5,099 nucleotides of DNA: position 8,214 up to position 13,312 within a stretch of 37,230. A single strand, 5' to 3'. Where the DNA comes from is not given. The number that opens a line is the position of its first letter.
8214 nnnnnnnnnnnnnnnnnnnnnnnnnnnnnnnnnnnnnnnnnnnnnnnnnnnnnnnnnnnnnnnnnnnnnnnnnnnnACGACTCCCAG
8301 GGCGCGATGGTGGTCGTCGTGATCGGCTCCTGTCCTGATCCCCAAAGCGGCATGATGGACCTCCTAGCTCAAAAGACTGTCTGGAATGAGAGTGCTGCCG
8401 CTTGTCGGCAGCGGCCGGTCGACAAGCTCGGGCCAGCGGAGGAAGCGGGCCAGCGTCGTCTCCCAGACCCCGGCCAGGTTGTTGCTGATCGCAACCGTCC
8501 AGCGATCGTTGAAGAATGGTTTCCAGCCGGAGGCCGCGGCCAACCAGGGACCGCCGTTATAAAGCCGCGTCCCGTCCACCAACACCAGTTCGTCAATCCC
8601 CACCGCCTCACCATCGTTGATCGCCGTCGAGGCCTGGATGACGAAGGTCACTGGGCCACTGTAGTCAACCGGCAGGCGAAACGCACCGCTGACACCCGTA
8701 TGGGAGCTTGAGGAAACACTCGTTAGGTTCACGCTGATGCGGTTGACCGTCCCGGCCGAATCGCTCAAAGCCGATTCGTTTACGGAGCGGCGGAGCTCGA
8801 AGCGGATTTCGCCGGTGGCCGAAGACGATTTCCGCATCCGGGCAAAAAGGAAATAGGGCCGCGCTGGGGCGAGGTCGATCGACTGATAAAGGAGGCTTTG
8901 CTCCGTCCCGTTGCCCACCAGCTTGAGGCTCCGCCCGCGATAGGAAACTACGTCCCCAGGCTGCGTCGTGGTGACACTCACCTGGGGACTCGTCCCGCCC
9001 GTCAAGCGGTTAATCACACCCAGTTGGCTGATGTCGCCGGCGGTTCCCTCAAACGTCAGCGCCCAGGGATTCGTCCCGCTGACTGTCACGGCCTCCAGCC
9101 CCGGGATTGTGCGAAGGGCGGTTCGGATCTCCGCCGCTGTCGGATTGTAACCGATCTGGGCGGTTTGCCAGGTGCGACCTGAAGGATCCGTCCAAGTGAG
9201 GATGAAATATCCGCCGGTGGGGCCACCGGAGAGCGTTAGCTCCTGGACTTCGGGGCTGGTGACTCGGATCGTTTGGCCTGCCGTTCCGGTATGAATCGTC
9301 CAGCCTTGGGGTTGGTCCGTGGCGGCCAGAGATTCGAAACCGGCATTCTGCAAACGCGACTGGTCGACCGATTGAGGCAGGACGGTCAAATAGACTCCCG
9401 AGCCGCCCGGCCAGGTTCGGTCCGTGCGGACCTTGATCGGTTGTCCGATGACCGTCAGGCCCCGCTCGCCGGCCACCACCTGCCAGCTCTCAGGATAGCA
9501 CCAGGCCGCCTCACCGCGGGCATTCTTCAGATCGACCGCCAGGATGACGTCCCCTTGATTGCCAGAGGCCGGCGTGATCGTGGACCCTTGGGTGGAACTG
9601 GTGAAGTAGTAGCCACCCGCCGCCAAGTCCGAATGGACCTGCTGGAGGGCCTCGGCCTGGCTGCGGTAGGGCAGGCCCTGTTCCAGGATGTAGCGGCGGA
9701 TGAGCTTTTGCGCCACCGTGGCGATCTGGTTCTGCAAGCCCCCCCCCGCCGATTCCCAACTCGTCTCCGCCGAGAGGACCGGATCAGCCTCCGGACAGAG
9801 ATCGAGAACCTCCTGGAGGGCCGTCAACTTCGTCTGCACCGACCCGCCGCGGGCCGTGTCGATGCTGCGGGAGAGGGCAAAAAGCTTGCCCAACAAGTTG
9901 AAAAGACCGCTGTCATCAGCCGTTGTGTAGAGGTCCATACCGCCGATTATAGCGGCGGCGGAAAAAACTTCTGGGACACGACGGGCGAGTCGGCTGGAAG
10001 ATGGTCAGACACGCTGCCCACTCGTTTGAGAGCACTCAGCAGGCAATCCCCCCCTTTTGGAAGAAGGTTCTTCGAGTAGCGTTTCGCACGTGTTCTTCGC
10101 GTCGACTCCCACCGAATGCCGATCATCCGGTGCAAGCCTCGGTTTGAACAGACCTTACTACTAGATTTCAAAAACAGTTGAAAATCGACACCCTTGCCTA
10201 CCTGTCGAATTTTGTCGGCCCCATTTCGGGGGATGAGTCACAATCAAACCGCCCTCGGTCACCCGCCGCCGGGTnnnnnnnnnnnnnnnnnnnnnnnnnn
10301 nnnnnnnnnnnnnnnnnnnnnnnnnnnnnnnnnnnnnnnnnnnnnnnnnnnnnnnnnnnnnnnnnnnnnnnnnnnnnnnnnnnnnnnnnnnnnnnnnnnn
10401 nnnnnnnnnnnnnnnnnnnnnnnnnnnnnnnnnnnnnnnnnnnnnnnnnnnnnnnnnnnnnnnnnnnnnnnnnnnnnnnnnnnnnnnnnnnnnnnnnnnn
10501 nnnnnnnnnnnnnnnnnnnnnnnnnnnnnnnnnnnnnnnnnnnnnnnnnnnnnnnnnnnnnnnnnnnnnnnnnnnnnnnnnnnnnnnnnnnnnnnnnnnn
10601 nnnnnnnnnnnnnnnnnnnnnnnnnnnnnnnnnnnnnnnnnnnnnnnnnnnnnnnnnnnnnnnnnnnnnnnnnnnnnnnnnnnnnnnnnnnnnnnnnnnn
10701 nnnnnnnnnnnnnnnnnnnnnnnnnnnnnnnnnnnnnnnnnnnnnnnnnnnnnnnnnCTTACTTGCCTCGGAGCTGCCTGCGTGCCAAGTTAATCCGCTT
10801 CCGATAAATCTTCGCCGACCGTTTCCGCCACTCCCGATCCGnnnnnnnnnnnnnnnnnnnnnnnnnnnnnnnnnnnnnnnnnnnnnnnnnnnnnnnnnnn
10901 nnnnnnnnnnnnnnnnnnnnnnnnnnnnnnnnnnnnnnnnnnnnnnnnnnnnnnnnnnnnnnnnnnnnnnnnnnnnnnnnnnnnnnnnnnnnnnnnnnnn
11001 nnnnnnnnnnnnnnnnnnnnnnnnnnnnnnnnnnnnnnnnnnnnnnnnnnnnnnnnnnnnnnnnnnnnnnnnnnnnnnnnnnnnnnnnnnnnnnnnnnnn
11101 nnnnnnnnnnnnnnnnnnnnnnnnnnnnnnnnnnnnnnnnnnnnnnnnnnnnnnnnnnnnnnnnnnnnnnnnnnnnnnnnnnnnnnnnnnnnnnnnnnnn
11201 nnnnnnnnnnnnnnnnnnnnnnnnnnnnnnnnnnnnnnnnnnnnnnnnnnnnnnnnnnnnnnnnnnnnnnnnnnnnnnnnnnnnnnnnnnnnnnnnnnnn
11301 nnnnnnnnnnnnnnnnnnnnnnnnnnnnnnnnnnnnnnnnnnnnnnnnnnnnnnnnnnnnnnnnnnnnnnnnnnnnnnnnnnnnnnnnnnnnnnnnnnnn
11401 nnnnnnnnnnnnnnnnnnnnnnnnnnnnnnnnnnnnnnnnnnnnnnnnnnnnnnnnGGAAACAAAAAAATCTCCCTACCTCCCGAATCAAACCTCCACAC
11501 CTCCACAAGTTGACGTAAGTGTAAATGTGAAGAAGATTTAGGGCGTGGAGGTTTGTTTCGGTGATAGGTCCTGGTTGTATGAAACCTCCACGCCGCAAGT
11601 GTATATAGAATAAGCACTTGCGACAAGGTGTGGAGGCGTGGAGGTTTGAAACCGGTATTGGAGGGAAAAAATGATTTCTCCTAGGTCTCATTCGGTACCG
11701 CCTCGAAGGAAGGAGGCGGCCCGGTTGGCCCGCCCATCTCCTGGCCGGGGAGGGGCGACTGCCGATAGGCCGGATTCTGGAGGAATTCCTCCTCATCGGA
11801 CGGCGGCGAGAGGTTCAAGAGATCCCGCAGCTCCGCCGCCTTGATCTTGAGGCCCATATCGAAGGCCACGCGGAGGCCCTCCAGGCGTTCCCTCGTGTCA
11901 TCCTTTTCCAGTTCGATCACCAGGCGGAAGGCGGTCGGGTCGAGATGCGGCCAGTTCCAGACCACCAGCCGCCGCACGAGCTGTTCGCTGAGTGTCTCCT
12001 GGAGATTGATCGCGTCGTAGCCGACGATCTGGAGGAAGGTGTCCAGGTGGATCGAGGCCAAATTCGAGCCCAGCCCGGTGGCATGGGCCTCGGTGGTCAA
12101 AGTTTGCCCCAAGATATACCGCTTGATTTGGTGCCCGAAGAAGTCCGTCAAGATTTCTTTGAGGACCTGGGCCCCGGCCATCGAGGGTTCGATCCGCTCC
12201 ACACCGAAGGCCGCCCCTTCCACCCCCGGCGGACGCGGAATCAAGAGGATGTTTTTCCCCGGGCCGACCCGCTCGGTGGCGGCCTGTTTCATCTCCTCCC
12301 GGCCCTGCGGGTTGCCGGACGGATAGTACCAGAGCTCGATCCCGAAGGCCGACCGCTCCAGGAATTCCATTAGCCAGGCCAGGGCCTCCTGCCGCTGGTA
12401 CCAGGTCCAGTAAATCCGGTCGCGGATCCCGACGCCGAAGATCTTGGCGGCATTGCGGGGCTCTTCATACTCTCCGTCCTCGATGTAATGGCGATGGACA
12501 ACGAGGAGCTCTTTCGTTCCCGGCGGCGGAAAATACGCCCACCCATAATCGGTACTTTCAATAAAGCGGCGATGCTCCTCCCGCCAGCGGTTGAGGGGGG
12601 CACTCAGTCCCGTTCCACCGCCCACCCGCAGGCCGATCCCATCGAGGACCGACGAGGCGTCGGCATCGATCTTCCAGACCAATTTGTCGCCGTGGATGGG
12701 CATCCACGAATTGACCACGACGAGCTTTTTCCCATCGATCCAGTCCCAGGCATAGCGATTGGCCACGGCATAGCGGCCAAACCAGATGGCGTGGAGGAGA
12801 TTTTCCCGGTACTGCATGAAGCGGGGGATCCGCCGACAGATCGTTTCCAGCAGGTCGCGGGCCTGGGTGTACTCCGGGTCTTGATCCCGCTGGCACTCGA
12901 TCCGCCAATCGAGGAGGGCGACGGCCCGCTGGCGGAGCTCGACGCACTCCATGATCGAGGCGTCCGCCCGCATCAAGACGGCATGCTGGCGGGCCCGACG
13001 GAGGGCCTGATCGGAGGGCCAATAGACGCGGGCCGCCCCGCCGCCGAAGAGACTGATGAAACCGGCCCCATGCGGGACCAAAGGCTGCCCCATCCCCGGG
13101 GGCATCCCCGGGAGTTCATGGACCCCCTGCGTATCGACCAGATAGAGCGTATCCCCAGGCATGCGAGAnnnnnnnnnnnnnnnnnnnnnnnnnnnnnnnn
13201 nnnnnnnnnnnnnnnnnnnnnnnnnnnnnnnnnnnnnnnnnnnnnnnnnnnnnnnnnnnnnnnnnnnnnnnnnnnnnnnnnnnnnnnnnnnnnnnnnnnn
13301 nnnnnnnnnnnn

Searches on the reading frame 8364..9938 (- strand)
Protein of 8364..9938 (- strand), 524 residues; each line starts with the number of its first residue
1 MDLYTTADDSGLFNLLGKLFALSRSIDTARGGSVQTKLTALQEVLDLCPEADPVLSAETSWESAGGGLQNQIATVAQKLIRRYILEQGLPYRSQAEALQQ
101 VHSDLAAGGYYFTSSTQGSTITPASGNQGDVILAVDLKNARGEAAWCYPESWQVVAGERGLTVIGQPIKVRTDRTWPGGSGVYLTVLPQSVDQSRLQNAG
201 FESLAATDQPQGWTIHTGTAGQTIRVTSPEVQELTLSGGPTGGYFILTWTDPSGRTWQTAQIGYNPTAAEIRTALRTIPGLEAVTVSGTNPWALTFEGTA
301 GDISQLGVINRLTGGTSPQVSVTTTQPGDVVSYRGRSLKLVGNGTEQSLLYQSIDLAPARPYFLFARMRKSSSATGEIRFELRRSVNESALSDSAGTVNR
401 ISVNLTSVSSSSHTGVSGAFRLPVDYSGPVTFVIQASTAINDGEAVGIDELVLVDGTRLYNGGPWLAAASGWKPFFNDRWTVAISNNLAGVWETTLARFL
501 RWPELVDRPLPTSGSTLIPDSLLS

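Call 6: search_protein_families(library=phrogs, max_evalue=0.01, proteins=[window:8364-9938:-])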
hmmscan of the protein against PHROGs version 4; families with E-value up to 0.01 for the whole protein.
window:8364-9938:- (524 aa): 2 families
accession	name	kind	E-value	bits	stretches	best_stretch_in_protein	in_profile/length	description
phrog_10909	-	tail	3.2e-06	27.8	1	228-322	201-289/290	major tail protein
phrog_2839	-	tail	1e-05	25.2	1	231-328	61-155/581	tail sheath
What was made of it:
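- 8364..9938 (-): 524-aa tail-tip protein, conserved across the phage clade. Weak PHROG hits to tail proteins (call 6).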

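Call 88: search_protein_families(library=ncbifam, max_evalue=0.01, proteins=[window:8364-9938:-])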
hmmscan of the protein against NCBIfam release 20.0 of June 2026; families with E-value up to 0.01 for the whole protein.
window:8364-9938:- (524 aa): 0 families

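Call 102: search_solved_structures(query=A8, max_evalue=1)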
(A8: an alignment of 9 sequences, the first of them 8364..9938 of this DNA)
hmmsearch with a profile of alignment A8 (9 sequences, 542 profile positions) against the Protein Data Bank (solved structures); distinct sequences matched with E-value up to 1: 4.
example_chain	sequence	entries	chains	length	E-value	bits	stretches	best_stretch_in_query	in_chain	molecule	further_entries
9d93_Ma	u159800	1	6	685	7.2e-18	67.6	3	237-298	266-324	Tail tip cage, gp23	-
9ufe_FA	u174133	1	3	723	0.036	15.8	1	251-290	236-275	OCM6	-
7jg5_b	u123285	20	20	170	0.31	12.7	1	34-124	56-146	ATP synthase subunit b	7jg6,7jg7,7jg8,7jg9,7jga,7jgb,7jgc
7njk_b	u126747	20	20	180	0.35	12.5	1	34-124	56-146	ATP synthase subunit b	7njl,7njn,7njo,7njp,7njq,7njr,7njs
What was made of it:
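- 8364..9938 (-): Profile A8 matches PDB 9d93_Ma, 'Tail tip cage, gp23' of mycobacteriophage Bxb1, at E 7.2e-18 (call 102).
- Closest known: Siphophage tail-tip proteins: baseplate hub protein / central fibre protein. Same: The gene sits at the end of the tail module, next to a Bxb1 gp23-like tail-tip cage protein (call 102).
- The 524-aa neighbour matches the Bxb1 tail-tip cage gp23 at E 7e-18 (call 102).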

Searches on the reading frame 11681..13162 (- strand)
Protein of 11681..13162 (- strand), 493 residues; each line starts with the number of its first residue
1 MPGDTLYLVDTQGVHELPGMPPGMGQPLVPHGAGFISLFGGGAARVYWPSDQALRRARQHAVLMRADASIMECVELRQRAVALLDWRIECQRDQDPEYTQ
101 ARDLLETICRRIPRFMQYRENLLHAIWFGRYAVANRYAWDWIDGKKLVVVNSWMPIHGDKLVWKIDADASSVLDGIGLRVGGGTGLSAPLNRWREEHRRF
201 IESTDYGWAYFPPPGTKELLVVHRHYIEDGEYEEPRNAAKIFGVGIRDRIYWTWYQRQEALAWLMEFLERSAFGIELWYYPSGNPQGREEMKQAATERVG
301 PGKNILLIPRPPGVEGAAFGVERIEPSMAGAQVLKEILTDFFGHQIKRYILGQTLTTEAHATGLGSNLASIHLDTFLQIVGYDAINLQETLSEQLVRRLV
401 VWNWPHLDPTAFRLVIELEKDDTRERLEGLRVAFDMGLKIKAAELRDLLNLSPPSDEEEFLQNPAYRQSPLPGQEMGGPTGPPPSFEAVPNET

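Call 6: search_protein_families(library=phrogs, max_evalue=0.01, proteins=[window:11681-13162:-])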
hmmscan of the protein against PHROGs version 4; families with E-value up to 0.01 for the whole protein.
window:11681-13162:- (493 aa): 2 families
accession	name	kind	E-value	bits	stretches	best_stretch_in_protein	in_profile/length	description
phrog_113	-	head and packaging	1.9e-32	113.5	1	52-466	59-426/1272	portal protein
phrog_10231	-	unknown function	4.3e-11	43.7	1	330-470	15-152/256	-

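Call 8: search_dna_similar(query=window:11681-13162:-, collection=phages, mode=protein, max_rows=15)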
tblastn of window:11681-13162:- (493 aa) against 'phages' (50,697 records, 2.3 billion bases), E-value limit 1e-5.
Records with a match: 31; places in all: 31; records where one place covers at least 80% of the query: 2.
Best place of each record, by identity: <60% 31.
By first word of the organism name: Pseudomonas 25; Ralstonia 3; Rhizobium 2; Bacteriophage 1.
By host as written in the record: Pseudomonas aeruginosa 16; - 5; Ralstonia solanacearum 3; Rhizobium radiobacter P007 2; Pseudomonas aeruginosa 37 1; Pseudomonas aeruginosa ST773 (NDM-1-producing) 1; Pseudomonas aeruginosa PA14 1; Pseudomonas aeruginosa strain 3-38 1; and 1 more.
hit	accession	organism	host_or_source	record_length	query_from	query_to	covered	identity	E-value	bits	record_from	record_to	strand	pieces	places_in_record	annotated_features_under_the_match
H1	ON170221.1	Ralstonia phage YO128_1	Ralstonia solanacearum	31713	67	470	82%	23.0%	2e-7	60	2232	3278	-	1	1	record has no annotation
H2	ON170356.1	Ralstonia phage YO382_2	Ralstonia solanacearum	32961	67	470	82%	23.0%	2e-7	60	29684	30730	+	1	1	record has no annotation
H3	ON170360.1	Ralstonia phage YO384_1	Ralstonia solanacearum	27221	67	403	68%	23.4%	3e-6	56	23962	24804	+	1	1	record has no annotation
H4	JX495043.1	Pseudomonas phage JBD67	-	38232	237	487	51%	24.8%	1e-6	57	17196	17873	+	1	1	PF06074 family protein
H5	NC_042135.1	Pseudomonas phage JBD67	-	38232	237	487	51%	24.8%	1e-6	57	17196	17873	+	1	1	portal protein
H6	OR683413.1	Pseudomonas phage Rashabar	Pseudomonas aeruginosa 37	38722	237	487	51%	24.8%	1e-6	57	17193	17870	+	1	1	hypothetical protein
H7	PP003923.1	Pseudomonas phage vB_Pae_U11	Pseudomonas aeruginosa ST773 ...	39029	237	487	51%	24.8%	1e-6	57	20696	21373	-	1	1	portal protein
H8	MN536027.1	Pseudomonas phage vB_Pae-SS2019XII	Pseudomonas aeruginosa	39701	237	487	51%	24.8%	1e-6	57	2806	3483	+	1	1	hypothetical protein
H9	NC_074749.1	Pseudomonas phage vB_Pae-SS2019XII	Pseudomonas aeruginosa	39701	237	487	51%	24.8%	1e-6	57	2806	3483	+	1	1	hypothetical protein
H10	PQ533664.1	Pseudomonas phage Young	Pseudomonas aeruginosa PA14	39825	237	487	51%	24.8%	1e-6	57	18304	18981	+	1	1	protein Mup29 H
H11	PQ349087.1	Pseudomonas phage vB_PaeS_AV002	Pseudomonas aeruginosa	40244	237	487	51%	24.8%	1e-6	57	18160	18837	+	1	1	portal protein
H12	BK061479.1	Pseudomonas phage vB_PaeS-D14F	Pseudomonas aeruginosa strain 3-38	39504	237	487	51%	24.8%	1e-6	57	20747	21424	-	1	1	Phage protein Mup29, H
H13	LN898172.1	Pseudomonas phage vB_PaeS_PM105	Pseudomonas aeruginosa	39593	237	487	51%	24.8%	1e-6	57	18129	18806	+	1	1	PM105_32: putative portal protein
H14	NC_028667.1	Pseudomonas phage vB_PaeS_PM105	Pseudomonas aeruginosa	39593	237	487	51%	24.8%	1e-6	57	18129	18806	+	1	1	PM105_32: portal protein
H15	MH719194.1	Pseudomonas phage Ps60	Pseudomonas aeruginosa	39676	237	487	51%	24.8%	1e-6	57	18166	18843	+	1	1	portal protein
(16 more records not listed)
